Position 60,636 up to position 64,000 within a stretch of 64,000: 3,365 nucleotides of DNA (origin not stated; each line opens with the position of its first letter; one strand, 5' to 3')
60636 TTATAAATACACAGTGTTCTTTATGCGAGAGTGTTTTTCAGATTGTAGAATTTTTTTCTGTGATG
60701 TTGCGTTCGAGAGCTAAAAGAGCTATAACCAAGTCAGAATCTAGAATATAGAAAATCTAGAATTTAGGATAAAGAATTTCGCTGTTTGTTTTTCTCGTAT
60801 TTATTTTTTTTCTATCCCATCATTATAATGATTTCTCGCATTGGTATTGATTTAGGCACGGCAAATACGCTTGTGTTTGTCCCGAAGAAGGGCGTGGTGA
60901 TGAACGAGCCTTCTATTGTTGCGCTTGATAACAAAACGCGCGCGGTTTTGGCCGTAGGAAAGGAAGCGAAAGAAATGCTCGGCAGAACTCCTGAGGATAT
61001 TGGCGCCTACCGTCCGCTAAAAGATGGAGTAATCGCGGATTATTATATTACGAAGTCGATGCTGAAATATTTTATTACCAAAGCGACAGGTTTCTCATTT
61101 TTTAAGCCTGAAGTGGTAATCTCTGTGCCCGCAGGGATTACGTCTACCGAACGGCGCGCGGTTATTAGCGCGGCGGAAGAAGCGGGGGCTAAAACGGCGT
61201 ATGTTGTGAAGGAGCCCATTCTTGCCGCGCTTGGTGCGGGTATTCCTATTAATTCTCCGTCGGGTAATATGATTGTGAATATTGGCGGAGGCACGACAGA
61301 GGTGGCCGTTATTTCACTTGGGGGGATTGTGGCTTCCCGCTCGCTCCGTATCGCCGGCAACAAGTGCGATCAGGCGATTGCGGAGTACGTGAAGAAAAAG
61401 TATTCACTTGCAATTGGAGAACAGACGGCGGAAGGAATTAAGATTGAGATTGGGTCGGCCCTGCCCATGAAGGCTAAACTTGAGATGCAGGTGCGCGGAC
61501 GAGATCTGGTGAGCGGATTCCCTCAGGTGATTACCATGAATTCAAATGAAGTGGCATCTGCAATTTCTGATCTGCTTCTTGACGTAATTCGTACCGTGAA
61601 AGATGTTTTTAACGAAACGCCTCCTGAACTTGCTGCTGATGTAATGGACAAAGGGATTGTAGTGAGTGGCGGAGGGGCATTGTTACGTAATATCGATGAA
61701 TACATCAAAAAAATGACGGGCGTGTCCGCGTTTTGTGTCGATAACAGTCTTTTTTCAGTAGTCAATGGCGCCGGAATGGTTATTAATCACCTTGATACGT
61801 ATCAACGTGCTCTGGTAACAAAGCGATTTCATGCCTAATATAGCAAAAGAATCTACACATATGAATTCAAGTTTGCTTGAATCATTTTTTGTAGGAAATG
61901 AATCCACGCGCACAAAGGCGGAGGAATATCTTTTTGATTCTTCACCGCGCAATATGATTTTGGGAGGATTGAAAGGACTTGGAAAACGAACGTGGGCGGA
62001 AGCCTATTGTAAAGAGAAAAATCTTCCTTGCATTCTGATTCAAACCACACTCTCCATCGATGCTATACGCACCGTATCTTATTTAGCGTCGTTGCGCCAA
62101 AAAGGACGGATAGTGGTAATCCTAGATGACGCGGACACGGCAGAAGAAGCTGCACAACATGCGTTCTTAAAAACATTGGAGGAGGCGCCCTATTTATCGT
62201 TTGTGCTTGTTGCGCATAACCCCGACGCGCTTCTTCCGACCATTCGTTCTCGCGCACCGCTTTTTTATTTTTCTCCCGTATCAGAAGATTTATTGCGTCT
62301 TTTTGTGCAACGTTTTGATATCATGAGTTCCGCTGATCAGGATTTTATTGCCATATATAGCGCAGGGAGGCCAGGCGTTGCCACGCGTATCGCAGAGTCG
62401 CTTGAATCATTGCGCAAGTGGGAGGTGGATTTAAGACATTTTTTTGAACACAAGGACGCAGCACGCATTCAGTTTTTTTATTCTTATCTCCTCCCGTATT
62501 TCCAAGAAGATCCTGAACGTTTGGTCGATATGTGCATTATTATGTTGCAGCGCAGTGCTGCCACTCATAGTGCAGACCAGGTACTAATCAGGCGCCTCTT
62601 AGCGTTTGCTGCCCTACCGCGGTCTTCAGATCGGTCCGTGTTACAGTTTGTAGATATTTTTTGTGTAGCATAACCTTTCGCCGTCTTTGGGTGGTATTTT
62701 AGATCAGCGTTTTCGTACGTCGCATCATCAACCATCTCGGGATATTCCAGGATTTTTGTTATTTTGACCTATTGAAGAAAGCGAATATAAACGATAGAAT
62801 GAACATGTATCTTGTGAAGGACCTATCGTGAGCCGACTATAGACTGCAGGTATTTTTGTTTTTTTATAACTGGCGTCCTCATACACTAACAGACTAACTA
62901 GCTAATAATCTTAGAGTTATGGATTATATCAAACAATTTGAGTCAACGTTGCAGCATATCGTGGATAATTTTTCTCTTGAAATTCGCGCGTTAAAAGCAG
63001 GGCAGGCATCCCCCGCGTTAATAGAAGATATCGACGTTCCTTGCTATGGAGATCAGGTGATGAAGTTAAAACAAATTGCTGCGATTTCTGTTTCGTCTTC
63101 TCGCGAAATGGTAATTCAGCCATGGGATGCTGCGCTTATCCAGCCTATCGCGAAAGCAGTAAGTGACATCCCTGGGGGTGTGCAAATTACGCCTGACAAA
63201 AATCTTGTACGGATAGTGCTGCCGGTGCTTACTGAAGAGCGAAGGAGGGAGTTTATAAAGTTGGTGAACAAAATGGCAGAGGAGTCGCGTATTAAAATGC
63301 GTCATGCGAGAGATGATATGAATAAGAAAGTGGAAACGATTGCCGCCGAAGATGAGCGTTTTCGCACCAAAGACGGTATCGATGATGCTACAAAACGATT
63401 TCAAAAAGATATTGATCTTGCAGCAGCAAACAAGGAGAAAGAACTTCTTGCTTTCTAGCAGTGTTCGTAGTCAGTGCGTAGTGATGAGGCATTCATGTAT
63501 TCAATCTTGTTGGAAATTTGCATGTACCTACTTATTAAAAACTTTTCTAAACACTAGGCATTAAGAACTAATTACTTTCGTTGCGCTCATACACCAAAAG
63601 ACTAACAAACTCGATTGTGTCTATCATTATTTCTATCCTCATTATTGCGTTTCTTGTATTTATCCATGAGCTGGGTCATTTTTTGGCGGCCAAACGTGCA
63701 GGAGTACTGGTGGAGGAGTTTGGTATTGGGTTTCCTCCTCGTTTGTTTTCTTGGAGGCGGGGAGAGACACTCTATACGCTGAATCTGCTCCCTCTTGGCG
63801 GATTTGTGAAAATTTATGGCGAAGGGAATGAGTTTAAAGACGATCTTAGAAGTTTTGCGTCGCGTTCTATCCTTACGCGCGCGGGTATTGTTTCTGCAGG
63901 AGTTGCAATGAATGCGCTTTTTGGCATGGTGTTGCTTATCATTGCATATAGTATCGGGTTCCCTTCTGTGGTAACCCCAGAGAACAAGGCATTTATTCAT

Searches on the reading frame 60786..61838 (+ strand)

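Call 12: search_protein_families(library=pfam, proteins=[window:60786-61838:+])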
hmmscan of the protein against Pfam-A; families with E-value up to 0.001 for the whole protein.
window:60786-61838:+ (350 aa): 6 families
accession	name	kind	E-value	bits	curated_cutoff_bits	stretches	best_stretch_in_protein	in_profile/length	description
PF06723.19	MreB_Mbl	-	6.9e-130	433.1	27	1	18-340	3-326/327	MreB/Mbl protein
PF00012.26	HSP70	-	9.3e-13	47.7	20.6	1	109-313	135-352/599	Hsp70 protein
PF14450.12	FtsA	-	1.4e-11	45.3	31.8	1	163-314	2-106/127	Cell division protein FtsA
PF00022.25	Actin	-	4.9e-09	35.7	27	1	40-205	29-190/410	Actin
PF11104.14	PilM_2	-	0.00034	20.1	27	0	162-206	183-227/340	Type IV pilus assembly protein PilM;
PF06277.17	EutA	-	0.00034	20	27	0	143-215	124-203/475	Ethanolamine utilisation protein EutA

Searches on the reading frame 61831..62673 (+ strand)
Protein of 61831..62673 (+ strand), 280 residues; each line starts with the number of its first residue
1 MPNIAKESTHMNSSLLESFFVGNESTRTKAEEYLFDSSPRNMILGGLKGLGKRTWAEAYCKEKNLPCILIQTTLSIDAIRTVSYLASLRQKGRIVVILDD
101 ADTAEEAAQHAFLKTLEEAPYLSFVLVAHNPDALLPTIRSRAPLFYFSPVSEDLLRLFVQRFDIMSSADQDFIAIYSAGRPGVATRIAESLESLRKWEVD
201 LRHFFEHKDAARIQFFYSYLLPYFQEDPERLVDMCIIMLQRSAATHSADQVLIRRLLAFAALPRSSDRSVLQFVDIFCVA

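Call 12: search_protein_families(library=pfam, proteins=[window:61831-62673:+])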
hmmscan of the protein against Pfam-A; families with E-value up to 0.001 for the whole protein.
window:61831-62673:+ (280 aa): 2 families
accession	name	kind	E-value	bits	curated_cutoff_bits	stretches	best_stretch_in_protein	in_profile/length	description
PF13177.12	DNA_pol3_delta2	-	2.9e-12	47.3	27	1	75-150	82-160/161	DNA polymerase III, delta subunit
PF00004.35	AAA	-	7e-05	23.7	21.2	1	42-145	1-126/131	ATPase family associated with various cellular activities (AAA)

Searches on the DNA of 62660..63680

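Call 27: search_rna_families(source=window, start=62660, end=63680, threshold=evalue, max_evalue=10)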
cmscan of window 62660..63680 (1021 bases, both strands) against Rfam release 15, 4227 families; matches with E-value up to 10: 6.
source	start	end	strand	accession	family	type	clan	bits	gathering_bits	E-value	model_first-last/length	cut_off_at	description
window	62904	62970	-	RF00147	SNORD34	Gene; snRNA; snoRNA; CD-box;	CL00055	22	38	0.22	1-79/79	no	Small nucleolar RNA SNORD34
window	62660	62689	+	RF03210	mir-7359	Gene; miRNA;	-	17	90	5.6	27-56/56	5'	mir-7359 microRNA precursor family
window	63475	63593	+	RF00015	U4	Gene; snRNA; splicing;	CL00007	11.2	46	9.5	1-138/138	no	U4 spliceosomal RNA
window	63345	63387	+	RF01136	sR28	Gene; snRNA; snoRNA; CD-box;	-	11.1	39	4.9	1-55/55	no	Small nucleolar RNA sR28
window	63428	63452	+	RF00511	IRES_KSHV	Cis-reg; IRES;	-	9.9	100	5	43-67/248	no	Kaposi's sarcoma-associated herpesvirus internal ribosome entry site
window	62660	62735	-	RF00470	Toga_5_CRE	Cis-reg;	-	9.1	120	7.5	1-76/268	3'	Togavirus 5' plus strand cis-regulatory element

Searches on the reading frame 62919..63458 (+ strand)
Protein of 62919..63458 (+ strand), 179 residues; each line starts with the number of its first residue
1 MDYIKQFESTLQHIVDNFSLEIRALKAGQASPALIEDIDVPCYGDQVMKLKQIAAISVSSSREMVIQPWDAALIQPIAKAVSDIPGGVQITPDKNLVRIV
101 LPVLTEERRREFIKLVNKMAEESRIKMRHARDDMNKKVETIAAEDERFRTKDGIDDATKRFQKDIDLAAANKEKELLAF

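Call 12: search_protein_families(library=pfam, proteins=[window:62919-63458:+])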
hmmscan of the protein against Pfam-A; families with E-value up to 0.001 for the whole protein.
window:62919-63458:+ (179 aa): 1 family
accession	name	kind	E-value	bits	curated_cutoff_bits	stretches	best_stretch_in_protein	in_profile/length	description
PF01765.24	RRF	-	3.2e-40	138.1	29.7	1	21-177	4-164/164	Ribosome recycling factor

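Call 15: find_encoding_contigs(protein=window:62919-63455:+, flank=10000, max_places=10)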
Protein window:62919-63455:+ (179 aa): 2 contigs read that carry it; 1 place shown.
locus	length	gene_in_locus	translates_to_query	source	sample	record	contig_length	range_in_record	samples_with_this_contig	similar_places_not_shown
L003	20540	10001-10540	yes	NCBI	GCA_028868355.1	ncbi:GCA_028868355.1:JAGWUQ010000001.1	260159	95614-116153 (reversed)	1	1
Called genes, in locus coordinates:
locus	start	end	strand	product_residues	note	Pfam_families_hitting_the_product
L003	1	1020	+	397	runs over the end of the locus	PF19293:CdaA_N (weak), PF02457:DAC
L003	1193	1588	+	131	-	-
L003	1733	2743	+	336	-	PF01926:MMR_HSR1, PF02421:FeoB_N, PF06071:YchF-GTPase_C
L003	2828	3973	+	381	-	PF01702:TGT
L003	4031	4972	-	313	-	PF02353:CMAS, PF13489:Methyltransf_23, PF07021:MetW, PF08241:Methyltransf_11, PF08242:Methyltransf_12, PF13649:Methyltransf_25, PF13847:Methyltransf_31 (weak)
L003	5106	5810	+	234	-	PF00483:NTP_transferase, PF12804:NTP_transf_3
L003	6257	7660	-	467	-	-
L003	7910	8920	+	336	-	PF00022:Actin (weak), PF06723:MreB_Mbl, PF00012:HSP70, PF14450:FtsA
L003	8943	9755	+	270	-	PF13177:DNA_pol3_delta2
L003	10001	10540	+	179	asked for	PF01765:RRF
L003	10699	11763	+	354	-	PF02163:Peptidase_M50, PF13180:PDZ_2 (weak), PF17820:PDZ_6 (weak)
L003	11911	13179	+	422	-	PF00587:tRNA-synt_2b, PF03129:HGTP_anticodon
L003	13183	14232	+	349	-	PF06723:MreB_Mbl, PF00022:Actin (faint), PF00012:HSP70, PF14450:FtsA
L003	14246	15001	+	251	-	PF04085:MreC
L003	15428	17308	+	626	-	PF03717:PBP_dimer, PF00905:Transpeptidase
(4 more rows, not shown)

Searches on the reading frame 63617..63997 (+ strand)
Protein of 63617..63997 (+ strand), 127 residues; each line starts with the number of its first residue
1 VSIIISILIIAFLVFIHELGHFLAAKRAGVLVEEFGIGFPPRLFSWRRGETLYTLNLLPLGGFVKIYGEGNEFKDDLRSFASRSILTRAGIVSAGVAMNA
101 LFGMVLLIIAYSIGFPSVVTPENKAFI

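Call 12: search_protein_families(library=pfam, proteins=[window:63617-63997:+])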
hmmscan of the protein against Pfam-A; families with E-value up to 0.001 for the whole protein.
window:63617-63997:+ (127 aa): 1 family
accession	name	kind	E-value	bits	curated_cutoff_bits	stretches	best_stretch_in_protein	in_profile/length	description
PF02163.28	Peptidase_M50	-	4e-30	105.3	27.2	1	7-114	3-105/221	Peptidase family M50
